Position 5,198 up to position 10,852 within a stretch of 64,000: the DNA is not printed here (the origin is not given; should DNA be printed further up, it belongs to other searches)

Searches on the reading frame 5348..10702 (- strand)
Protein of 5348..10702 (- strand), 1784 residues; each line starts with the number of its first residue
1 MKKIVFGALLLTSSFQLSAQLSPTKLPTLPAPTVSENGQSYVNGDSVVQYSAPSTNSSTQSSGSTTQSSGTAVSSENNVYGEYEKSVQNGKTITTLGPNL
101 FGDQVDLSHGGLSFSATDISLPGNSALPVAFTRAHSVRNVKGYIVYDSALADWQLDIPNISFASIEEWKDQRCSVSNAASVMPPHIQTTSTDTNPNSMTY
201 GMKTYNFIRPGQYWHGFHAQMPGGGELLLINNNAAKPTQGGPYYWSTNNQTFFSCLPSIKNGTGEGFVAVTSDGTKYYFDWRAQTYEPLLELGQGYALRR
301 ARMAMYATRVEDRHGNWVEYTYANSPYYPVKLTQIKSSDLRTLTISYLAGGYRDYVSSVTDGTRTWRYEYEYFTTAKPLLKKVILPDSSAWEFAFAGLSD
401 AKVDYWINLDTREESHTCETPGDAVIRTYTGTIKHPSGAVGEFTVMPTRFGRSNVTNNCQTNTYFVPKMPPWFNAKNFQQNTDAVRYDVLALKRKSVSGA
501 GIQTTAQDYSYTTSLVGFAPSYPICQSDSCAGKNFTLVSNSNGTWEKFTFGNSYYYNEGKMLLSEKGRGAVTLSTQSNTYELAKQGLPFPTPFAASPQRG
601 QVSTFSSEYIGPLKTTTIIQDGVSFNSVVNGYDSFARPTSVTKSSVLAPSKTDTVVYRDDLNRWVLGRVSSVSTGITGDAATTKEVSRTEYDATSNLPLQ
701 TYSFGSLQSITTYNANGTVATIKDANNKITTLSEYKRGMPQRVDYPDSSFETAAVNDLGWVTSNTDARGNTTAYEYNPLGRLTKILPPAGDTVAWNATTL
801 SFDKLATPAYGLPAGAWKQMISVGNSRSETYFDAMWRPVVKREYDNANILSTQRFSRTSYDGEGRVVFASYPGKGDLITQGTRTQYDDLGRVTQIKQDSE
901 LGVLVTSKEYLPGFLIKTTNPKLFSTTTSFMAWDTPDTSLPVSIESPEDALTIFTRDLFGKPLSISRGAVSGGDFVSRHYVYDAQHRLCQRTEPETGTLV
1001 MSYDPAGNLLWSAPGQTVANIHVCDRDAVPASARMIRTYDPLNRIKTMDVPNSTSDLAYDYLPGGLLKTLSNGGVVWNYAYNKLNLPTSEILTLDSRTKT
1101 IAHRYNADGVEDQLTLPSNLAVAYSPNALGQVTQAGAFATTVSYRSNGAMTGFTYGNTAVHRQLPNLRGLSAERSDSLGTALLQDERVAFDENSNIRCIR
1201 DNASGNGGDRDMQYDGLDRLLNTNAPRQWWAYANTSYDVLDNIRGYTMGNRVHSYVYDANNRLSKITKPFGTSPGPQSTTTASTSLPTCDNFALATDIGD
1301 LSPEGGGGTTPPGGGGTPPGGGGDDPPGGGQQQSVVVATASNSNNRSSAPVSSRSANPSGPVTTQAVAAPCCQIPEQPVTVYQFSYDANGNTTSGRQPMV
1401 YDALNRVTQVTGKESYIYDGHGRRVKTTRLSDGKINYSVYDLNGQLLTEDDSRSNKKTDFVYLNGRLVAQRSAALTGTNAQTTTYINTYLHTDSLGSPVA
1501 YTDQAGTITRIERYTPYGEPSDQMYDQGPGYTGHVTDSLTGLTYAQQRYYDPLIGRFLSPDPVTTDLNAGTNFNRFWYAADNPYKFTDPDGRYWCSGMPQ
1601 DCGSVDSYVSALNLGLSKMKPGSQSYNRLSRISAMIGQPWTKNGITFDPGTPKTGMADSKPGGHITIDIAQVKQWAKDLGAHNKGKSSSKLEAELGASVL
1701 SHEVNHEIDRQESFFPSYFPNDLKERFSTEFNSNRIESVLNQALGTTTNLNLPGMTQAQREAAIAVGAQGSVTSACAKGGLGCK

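Call 20: search_protein_families(library=pfam, proteins=[window:5348-10702:-], max_evalue=0.01)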
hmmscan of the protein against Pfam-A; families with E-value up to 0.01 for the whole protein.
window:5348-10702:- (1784 aa): 1 family
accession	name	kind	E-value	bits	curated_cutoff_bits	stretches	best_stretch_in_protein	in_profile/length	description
PF05593.20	RHS_repeat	-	2.4e-21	76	22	2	756-792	2-38/38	RHS Repeat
